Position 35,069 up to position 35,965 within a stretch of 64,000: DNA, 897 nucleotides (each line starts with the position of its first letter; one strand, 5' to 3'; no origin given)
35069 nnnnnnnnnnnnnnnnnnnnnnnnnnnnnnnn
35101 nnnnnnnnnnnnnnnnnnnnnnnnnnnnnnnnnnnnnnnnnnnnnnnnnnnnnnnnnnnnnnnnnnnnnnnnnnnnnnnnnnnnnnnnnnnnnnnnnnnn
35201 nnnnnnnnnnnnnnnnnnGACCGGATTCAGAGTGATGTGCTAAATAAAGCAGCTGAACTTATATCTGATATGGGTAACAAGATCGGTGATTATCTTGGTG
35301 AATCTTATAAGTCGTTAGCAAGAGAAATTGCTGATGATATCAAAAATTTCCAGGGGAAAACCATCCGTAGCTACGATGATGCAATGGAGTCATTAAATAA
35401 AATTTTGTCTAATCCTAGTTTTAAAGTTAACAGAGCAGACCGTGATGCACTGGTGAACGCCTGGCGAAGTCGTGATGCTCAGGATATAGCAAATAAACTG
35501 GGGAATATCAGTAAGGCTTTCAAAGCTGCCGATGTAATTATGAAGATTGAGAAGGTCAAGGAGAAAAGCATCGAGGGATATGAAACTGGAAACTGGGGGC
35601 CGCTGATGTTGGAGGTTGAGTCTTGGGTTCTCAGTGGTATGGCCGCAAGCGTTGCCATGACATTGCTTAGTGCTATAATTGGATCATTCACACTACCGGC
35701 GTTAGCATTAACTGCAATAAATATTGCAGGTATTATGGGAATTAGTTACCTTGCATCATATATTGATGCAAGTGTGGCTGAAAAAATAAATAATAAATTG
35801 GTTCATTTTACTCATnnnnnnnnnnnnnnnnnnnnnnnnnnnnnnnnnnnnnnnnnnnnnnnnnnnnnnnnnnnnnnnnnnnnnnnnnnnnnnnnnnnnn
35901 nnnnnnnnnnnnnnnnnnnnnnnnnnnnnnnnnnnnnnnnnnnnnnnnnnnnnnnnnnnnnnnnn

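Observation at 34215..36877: SOS-regulated colicin cluster with duplicated internal domain, embedded in the large plasmid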

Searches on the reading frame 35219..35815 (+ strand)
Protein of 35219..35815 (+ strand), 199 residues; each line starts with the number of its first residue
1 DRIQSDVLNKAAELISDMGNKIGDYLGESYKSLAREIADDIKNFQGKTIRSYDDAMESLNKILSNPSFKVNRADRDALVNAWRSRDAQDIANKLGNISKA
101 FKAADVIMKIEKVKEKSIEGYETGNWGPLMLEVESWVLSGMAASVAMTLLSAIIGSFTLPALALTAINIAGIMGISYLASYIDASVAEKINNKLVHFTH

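Call 17: search_dna_similar(query=window:35219-35815:+, collection=plasmids, mode=protein, max_rows=60, rows=spread)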
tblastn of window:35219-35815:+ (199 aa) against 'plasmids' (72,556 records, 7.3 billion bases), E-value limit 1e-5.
Records with a match: 1254; places in all: 1311; records where one place covers at least 80% of the query: 1207.
Best place of each record, by identity: >=99% 8; 90-95% 1; 80-90% 1; 60-80% 46; <60% 1198.
By first word of the organism name: Escherichia 884; Salmonella 162; Klebsiella 132; Shigella 27; Proteus 18; Serratia 7; Hafnia 6; Arsenophonus 4; Citrobacter 3; Providencia 3; and 6 more.
By predicted mobility (MOB-suite, as given by PLSDB): conjugative 720; mobilizable 373; non-mobilizable 161.
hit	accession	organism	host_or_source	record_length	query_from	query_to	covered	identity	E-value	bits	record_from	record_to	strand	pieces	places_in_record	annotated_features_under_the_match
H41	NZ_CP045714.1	Escherichia coli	Homo sapiens,feces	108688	1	199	100%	100.0%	1e-126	400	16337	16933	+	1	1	colicin-like pore-forming protein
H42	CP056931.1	Escherichia coli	culture,Pooled sheep faecal samples ...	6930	1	199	100%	69.0%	3e-87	286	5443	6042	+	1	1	csa: pore-forming bacteriocin colicin S4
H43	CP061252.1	Escherichia coli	Homo sapiens,cell culture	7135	1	159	80%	80.5%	2e-82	273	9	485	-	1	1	none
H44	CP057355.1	Escherichia coli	culture,Pooled sheep faecal samples ...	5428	10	192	92%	57.9%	9e-71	239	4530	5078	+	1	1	cna: bacteriocin colicin N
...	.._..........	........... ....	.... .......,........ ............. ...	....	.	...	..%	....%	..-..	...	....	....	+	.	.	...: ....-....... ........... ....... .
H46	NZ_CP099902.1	Escherichia albertii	TBG,cell culture,feces,Poyang Lake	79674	4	195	96%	50.3%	2e-62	216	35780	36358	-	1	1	cba: pore-forming bacteriocin colicin B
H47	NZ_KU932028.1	Escherichia coli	-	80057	4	195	96%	50.3%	2e-62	216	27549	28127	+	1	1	cba: pore-forming bacteriocin colicin B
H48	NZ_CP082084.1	Escherichia coli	Homo sapiens,blood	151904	4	195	96%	50.3%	2e-62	216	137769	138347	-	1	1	cba: pore-forming bacteriocin colicin B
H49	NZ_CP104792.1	Escherichia coli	bacteria,swine faeces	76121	4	195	96%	50.3%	2e-62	216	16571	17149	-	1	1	cba: pore-forming bacteriocin colicin B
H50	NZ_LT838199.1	Escherichia coli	Homo sapiens,clinical isolate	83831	4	195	96%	50.3%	2e-62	216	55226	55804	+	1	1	cba: pore-forming bacteriocin colicin B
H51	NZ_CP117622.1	Escherichia albertii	Grus grus,whole organism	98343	4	195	96%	50.3%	3e-62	215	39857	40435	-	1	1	none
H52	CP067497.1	Klebsiella pneumoniae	Homo sapiens,respiratory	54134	1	192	96%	44.9%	6e-48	174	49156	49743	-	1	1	hypothetical protein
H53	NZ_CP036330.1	Klebsiella pneumoniae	Homo sapiens,blood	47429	4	195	96%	40.8%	2e-43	161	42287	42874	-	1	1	colicin-like pore-forming protein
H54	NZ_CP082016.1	Klebsiella pneumoniae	Homo sapiens,blood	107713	4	197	97%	38.4%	8e-42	156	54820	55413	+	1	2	colicin-like pore-forming protein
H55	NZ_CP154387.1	Klebsiella pneumoniae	pure culture,drainage fluid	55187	4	197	97%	38.4%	9e-42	156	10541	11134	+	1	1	colicin-like pore-forming protein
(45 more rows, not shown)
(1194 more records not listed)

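Call 67: get_annotated_region(hit=H44, flank=1500)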
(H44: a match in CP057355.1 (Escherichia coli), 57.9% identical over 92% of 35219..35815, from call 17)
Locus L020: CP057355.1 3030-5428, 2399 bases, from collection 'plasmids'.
description: Escherichia coli strain RHB29-C05 plasmid pRHB29-C05_2, complete sequence
organism: Escherichia coli (NCBI taxid 562)
taxonomy: Bacteria; Pseudomonadota; Gammaproteobacteria; Enterobacterales; Enterobacteriaceae; Escherichia; Escherichia coli
host: -; source: culture,Pooled sheep faecal samples collected from floor of farm; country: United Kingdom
typing (MOB-suite, as given by PLSDB): mobilizable; replicon rep_cluster_2350
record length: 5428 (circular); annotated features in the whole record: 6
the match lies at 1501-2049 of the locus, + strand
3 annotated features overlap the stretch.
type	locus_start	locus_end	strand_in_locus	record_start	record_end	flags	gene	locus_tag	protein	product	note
CDS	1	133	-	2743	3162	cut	exc2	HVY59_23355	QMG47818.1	Exc2 family lipoprotein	-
CDS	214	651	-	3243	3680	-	-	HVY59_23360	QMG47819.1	entry exclusion protein 1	-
CDS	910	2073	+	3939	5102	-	cna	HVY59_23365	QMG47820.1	bacteriocin colicin N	-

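Call 68: get_annotated_region(hit=H45, flank=2000)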
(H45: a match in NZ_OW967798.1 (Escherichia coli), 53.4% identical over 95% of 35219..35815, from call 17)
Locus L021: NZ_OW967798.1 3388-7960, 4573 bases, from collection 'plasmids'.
description: Escherichia coli isolate 538 plasmid P3, complete sequence
organism: Escherichia coli (NCBI taxid 562)
taxonomy: Bacteria; Pseudomonadota; Gammaproteobacteria; Enterobacterales; Enterobacteriaceae; Escherichia; Escherichia coli
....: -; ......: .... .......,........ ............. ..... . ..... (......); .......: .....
typing (MOB-suite, as given by PLSDB): mobilizable; replicon rep_cluster_2350,rep_cluster_2370; relaxase MOBP,MOBP
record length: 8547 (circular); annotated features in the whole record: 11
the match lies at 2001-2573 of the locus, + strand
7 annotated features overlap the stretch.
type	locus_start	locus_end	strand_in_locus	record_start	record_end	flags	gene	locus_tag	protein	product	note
CDS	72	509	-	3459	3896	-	-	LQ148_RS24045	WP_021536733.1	hypothetical protein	-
CDS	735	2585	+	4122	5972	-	cya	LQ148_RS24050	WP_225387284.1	pore-forming bacteriocin colicin Y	-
CDS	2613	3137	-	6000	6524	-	cui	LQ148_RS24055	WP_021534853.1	colicin immunity protein Cui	GO:0030153 - bacteriocin immunity [Evidence IEA]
CDS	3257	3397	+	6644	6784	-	crl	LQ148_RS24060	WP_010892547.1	colicin R system lysis protein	-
CDS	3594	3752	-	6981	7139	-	-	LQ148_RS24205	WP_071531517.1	replication initiation protein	-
CDS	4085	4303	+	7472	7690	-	-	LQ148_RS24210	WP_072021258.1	hypothetical protein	-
CDS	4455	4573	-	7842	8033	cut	-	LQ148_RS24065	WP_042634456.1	Rop family plasmid primer RNA-binding protein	-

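Call 70: get_annotated_region(hit=H47, flank=2000)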
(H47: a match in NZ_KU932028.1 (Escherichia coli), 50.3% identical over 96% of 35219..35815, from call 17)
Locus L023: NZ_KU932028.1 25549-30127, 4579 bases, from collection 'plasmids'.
description: Escherichia coli plasmid pEC14III, complete sequence
organism: Escherichia coli (NCBI taxid 562)
taxonomy: Bacteria; Pseudomonadota; Gammaproteobacteria; Enterobacterales; Enterobacteriaceae; Escherichia; Escherichia coli
host: -; source: -; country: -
typing (MOB-suite, as given by PLSDB): conjugative; replicon IncFIA,IncFIC; relaxase MOBF; mating-pair formation MPF_F
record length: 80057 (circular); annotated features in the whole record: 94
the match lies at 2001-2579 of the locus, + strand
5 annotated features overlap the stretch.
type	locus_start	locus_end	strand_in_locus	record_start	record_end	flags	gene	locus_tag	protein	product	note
CDS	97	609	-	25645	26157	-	-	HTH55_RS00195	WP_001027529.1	hypothetical protein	-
CDS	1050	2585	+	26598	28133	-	cba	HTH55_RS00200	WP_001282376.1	pore-forming bacteriocin colicin B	-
CDS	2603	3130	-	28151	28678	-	cbi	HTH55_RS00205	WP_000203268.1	colicin B immunity protein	-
CDS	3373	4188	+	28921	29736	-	cma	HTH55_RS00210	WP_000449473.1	lipid II-degrading bacteriocin colicin M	-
CDS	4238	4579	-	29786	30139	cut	cmi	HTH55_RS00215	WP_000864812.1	colicin M immunity protein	-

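Call 76: find_homologous_proteins(query=window:35219-35815:+, max_evalue=1e-20)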
Query window:35219-35815:+ (199 aa): 78 proteins with E <= 1e-20 among 309 candidates.
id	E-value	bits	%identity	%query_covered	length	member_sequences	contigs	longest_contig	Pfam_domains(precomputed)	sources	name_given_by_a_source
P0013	1.3e-120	418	100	100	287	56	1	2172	PF01024.25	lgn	-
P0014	2.4e-94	332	100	79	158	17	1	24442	PF01024.25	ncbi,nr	ncbi:hypothetical protein N4I93_004583, partial [Escherichia coli]|nr:hypothetical protein [Escheric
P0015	6.6e-84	298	70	98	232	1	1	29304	PF01024.25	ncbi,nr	ncbi:colicin immunity protein [Salmonella enterica]|nr:colicin immunity protein [Salmonella enterica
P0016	7.1e-84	298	69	100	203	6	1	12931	PF01024.25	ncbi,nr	ncbi:colicin immunity protein [Salmonella enterica]|nr:colicin immunity protein [Salmonella enterica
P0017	1.0e-83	298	70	98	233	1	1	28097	PF01024.25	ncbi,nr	ncbi:hypothetical protein CFSAN000557_19240 [Salmonella enterica subsp. houtenae str. CFSAN000557]|n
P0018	6.4e-83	295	68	100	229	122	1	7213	PF01024.25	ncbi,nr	ncbi:pore-forming bacteriocin colicin S4, partial [Klebsiella pneumoniae]|nr:pore-forming bacterioci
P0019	1.5e-82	294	68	100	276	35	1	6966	PF01024.25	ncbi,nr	ncbi:colicin-like pore-forming protein, partial [Escherichia coli]|nr:colicin-like pore-forming prot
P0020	2.0e-82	294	68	98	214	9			PF01024.25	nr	nr:colicin-like pore-forming protein [Erwinia billingiae]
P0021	1.1e-80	288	67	98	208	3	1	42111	PF01024.25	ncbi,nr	ncbi:colicin immunity protein [Salmonella enterica]|nr:colicin immunity protein [Salmonella enterica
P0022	1.5e-79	284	68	97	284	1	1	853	PF01024.25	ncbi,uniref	ncbi:colicin-A, partial [Salmonella enterica subsp. enterica]|uniref:colicin-like pore-forming prote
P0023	2.4e-78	280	67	97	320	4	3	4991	PF01024.25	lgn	-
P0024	6.5e-77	276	63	100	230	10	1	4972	PF01024.25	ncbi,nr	ncbi:colicin immunity protein [Salmonella enterica]|nr:colicin immunity protein [Salmonella enterica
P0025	1.7e-76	274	66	98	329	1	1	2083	PF01024.25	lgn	-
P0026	1.2e-73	265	62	98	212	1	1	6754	PF01024.25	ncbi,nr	ncbi:TPA: colicin immunity protein [Salmonella enterica subsp. enterica serovar Blitta]|nr:colicin i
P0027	5.5e-72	260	62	98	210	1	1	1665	PF01024.25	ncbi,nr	ncbi:colicin-A, partial [Salmonella enterica subsp. enterica serovar Enteritidis]|nr:colicin-A [Salm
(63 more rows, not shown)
